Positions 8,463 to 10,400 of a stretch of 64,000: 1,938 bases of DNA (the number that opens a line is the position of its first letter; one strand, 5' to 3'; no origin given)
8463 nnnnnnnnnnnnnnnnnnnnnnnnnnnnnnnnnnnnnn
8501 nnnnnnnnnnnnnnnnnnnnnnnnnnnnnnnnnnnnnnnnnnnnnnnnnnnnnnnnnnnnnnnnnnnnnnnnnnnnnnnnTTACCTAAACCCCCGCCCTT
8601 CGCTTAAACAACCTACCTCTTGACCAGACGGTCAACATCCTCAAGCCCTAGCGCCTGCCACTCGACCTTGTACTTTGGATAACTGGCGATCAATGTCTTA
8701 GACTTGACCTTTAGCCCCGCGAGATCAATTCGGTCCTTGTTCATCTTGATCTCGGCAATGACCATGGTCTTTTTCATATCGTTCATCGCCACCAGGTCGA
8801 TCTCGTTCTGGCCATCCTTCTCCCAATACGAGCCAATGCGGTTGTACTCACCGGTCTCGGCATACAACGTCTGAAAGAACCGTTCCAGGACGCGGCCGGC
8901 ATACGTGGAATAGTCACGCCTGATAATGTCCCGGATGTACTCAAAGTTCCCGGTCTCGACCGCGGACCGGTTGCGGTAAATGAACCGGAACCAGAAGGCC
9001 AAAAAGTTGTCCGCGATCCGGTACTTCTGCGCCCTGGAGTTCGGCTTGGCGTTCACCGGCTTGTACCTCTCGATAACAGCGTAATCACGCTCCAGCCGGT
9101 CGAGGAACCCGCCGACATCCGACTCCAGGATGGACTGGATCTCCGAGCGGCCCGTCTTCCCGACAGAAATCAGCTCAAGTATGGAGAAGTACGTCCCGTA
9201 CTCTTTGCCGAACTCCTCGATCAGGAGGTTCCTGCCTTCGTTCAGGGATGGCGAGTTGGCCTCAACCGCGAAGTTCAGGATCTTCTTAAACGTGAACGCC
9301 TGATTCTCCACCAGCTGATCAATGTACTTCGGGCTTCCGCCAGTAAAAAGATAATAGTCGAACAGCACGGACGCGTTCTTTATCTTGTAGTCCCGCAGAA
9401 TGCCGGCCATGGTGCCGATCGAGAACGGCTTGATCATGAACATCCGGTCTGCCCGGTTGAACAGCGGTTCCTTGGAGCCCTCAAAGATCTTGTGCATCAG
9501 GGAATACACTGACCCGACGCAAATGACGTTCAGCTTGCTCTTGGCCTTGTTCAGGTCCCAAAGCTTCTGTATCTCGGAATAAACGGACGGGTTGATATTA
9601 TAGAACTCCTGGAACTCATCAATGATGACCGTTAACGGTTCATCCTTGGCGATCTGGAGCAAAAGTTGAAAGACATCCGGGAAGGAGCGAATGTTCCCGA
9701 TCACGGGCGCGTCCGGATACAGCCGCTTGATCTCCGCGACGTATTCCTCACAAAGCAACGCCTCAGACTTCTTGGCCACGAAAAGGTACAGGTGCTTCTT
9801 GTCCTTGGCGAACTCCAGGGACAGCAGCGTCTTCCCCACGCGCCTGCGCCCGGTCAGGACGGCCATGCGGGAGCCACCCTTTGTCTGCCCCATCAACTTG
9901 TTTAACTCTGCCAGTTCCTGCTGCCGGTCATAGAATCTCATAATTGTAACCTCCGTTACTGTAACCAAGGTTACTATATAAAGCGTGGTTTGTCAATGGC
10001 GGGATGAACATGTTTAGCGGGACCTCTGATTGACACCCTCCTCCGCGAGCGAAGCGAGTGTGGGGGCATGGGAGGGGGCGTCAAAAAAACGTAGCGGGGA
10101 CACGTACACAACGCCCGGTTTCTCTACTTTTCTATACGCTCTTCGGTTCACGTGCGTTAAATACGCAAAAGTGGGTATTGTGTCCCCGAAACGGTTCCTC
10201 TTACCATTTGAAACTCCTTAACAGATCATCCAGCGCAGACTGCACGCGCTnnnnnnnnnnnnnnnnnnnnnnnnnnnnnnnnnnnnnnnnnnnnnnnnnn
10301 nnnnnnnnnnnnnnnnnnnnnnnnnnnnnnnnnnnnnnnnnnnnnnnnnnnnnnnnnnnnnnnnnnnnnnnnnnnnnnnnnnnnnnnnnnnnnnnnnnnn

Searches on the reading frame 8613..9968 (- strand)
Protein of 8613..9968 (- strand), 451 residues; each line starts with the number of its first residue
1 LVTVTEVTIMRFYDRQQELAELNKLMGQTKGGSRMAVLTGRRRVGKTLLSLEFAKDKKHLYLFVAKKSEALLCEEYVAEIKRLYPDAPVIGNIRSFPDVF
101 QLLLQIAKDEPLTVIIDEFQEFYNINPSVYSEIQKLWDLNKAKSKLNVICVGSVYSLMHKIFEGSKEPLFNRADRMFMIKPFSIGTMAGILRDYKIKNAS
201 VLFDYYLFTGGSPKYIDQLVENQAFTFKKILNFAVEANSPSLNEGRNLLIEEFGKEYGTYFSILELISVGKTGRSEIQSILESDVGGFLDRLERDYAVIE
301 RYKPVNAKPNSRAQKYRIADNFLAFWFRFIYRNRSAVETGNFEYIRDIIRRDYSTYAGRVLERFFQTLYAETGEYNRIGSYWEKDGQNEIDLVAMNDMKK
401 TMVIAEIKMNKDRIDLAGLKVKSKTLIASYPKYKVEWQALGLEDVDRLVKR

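Call 7: search_protein_families(library=pfam, proteins=[window:8613-9968:-], max_evalue=0.01)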
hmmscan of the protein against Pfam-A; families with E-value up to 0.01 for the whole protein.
window:8613-9968:- (451 aa): 6 families
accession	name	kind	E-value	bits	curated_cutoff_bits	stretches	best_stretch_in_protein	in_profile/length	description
PF03008.20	DUF234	-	2.4e-16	60.4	22.5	1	326-411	1-91/100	Archaea bacterial proteins of unknown function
PF01637.24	ATPase_2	-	9.5e-14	52.2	33.2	1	12-219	1-225/225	ATPase domain predominantly from Archaea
PF13173.12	AAA_14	-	3e-08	34.2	27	1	34-160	3-105/129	AAA domain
PF13191.12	AAA_16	-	2.7e-06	28.4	32.6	1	11-121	1-143/167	AAA ATPase domain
PF13401.12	AAA_22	-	1.1e-05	26.2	27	1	32-153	4-123/130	AAA domain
PF13635.12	DUF4143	-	0.0083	16.3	28.1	0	353-409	104-159/160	Domain of unknown function (DUF4143)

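Call 32: find_encoding_contigs(protein=window:8613-9968:-, flank=10000, max_places=10)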
Protein window:8613-9968:- (451 aa): no gene with exactly this product is on record in the collection.

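Call 34: find_encoding_contigs(protein=window:8613-9941:-, flank=10000, max_places=10)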
Protein window:8613-9941:- (442 aa): 7 contigs read that carry it; 4 places shown.
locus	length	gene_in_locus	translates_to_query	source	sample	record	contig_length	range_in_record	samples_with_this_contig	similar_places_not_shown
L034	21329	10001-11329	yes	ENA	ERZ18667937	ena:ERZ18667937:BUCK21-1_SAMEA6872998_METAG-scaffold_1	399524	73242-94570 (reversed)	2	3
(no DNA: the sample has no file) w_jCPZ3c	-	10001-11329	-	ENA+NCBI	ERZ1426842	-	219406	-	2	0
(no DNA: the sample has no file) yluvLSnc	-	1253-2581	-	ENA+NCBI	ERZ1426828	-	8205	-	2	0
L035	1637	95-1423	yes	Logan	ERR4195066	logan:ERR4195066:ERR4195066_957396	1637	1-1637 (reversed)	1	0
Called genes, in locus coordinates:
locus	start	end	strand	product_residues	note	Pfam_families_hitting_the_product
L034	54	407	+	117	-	-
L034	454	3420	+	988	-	PF04851:ResIII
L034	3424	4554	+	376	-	PF01555:N6_N4_Mtase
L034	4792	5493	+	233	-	-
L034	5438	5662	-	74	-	-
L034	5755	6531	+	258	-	PF20217:DUF6577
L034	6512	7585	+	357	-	PF08843:AbiEii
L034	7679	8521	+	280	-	PF02498:Bro-N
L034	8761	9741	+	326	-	-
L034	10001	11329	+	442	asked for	PF01637:ATPase_2, PF13191:AAA_16 (faint), PF13173:AAA_14, PF13401:AAA_22 (faint), PF03008:DUF234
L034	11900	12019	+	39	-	-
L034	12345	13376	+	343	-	PF13310:Virulence_RhuM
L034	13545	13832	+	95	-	-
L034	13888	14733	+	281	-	PF13292:DXP_synthase_N, PF00456:Transketolase_N, PF00676:E1_dh, PF09364:XFP_N (weak)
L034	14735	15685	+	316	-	PF02779:Transket_pyr, PF02780:Transketolase_C, PF22613:Transketolase_C_1 (weak)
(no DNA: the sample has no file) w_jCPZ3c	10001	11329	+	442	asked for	PF01637:ATPase_2, PF13191:AAA_16 (faint), PF13173:AAA_14, PF13401:AAA_22 (faint), PF03008:DUF234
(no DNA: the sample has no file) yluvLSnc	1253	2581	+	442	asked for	PF01637:ATPase_2, PF13191:AAA_16 (faint), PF13173:AAA_14, PF13401:AAA_22 (faint), PF03008:DUF234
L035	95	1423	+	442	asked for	PF01637:ATPase_2, PF13191:AAA_16 (faint), PF13173:AAA_14, PF13401:AAA_22 (faint), PF03008:DUF234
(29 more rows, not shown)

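Call 46: search_protein_families(library=ncbifam, proteins=[window:8613-9941:-], max_evalue=0.1)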
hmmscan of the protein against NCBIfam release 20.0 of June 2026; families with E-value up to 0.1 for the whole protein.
window:8613-9941:- (442 aa): 0 families

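Call 47: search_protein_families(library=padloc, proteins=[window:8613-9941:-], max_evalue=0.01)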
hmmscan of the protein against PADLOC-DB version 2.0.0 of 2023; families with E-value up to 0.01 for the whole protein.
window:8613-9941:- (442 aa): 7 families
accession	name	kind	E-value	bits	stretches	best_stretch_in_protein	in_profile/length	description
PDLC04985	PDC-S27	-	1.8e-42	143.9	1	2-406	5-422/484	-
PDLC04984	PDC-S27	-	4.4e-30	103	1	5-355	6-357/474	-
PDLC04789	PDC-S01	-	1.3e-08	32.3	1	20-215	13-172/375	-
PDLC04791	PDC-S01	-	2.4e-07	27.8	1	9-154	6-130/395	-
PDLC04786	PDC-S01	-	5.8e-07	26.6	0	28-148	24-127/439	-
PDLC04790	PDC-S01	-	0.00016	18.5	0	21-92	24-95/422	-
PDLC04788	PDC-S01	-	0.00044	17.3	0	28-61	23-56/448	-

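Call 48: search_protein_families(library=phrogs, proteins=[window:8613-9941:-], max_evalue=0.01)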
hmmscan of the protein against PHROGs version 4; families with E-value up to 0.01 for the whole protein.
window:8613-9941:- (442 aa): 0 families

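Call 65: find_related_loci(query=window:8613-9941:-, collection=viral_contigs, flank=3000)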
Query window:8613-9941:- (442 aa) in viral_contigs; peptide patterns used: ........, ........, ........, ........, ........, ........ (x = any residue, [..] = any of these).
3 stretches matched a pattern, but none encodes a relative of the query by tblastn (E <= 1e-3).

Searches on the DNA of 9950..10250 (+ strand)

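Call 22: search_rna_families(source=window, start=9950, end=10250, threshold=evalue, max_evalue=10)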
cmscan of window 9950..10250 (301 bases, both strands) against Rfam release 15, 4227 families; matches with E-value up to 10: 0.
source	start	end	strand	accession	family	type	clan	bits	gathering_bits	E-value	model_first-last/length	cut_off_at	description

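Call 43: search_dna_similar(query=window:10020-10090:+, collection=plasmids, mode=distant, max_evalue=10, max_rows=15)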
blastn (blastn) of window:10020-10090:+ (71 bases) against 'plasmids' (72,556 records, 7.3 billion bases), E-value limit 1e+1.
Records with a match: 30; places in all: 30; records where one place covers at least 80% of the query: 0.
Best place of each record, by identity: >=99% 6; 95-99% 2; 90-95% 7; 80-90% 15.
By first word of the organism name: Cereibacter 10; Rhodococcus 7; Natrinema 3; Candidatus 3; Haladaptatus 2; Sphingomonas 1; Burkholderia 1; Natribaculum 1; Streptomyces 1; Azoarcus 1.
By predicted mobility (MOB-suite, as given by PLSDB): non-mobilizable 26; mobilizable 4.
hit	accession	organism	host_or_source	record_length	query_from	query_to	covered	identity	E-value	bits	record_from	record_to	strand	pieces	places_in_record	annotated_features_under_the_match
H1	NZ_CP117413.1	Sphingomonas naphthae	Single cell,Oil contaminated soil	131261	24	60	52%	84.2%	6e+0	36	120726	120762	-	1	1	hypothetical protein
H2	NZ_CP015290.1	Cereibacter sphaeroides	Cereibacter sphaeroides 2.4.1,single ...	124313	15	48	48%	82.4%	6e+0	36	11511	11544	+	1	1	sulfotransferase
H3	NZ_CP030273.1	Cereibacter sphaeroides 2.4.1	cell culture,laboratory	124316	15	48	48%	82.4%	6e+0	36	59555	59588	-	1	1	sulfotransferase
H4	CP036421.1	Cereibacter sphaeroides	Whole organism,Water collected from a ...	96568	15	48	48%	82.4%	6e+0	36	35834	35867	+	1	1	sulfotransferase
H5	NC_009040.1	Cereibacter sphaeroides ATCC 17029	-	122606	15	48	48%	82.4%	6e+0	36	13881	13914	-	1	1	sulfotransferase domain-containing protein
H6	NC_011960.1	Cereibacter sphaeroides KD131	-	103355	15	48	48%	82.4%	6e+0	36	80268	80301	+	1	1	sulfotransferase domain-containing protein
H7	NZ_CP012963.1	Cereibacter sphaeroides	cell culture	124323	15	48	48%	82.4%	6e+0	36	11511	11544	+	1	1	sulfotransferase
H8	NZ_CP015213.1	Cereibacter sphaeroides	Cereibacter sphaeroides 2.4.1,single ...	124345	15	48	48%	82.4%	6e+0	36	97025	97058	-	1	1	sulfotransferase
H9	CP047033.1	Cereibacter sphaeroides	cell culture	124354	15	48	48%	82.4%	6e+0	36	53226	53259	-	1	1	sulfotransferase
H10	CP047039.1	Cereibacter sphaeroides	cell culture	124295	15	48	48%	82.4%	6e+0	36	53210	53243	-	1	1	sulfotransferase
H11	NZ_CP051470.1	Cereibacter sphaeroides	cell culture,laboratory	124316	15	48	48%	82.4%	6e+0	36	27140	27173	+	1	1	sulfotransferase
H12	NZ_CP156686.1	Burkholderia stagnalis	Bacterial cells,soils collected in ...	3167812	17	47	44%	87.1%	5e-1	39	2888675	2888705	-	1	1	none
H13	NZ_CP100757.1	Natrinema gelatinilyticum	marine sediment,sediment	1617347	27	56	42%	86.7%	2e+0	37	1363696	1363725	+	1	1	record has no annotation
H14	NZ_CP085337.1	Haladaptatus halobius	cell culture,saline soil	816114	26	54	41%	86.2%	6e+0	36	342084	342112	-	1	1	none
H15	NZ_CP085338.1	Haladaptatus halobius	cell culture,saline soil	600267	26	54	41%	86.2%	6e+0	36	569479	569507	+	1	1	none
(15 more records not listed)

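Call 44: search_dna_similar(query=window:10020-10090:+, collection=phages, mode=distant, max_evalue=10, max_rows=15)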
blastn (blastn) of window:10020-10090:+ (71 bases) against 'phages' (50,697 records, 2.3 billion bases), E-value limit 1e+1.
Records with a match: 3; places in all: 3; records where one place covers at least 80% of the query: 0.
Best place of each record, by identity: >=99% 1; 95-99% 1; 80-90% 1.
By first word of the organism name: Bacteriophage 1; Leptolyngbya 1; bajarodmic 1.
By host as written in the record: - 2; Leptolyngbya boryana IU 594 1.
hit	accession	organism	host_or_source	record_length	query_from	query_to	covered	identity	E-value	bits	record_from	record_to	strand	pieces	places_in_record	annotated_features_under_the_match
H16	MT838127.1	Bacteriophage sp.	human fecal samples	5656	21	53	46%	81.8%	7e+0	34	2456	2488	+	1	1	record has no annotation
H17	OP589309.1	Leptolyngbya phage LPP-1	Leptolyngbya boryana IU 594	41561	10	30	30%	95.2%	7e+0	35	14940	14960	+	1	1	hypothetical protein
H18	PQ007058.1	bajarodmic virus 813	Dipodomys simulans feces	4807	25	42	25%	100.0%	7e+0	34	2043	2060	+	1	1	none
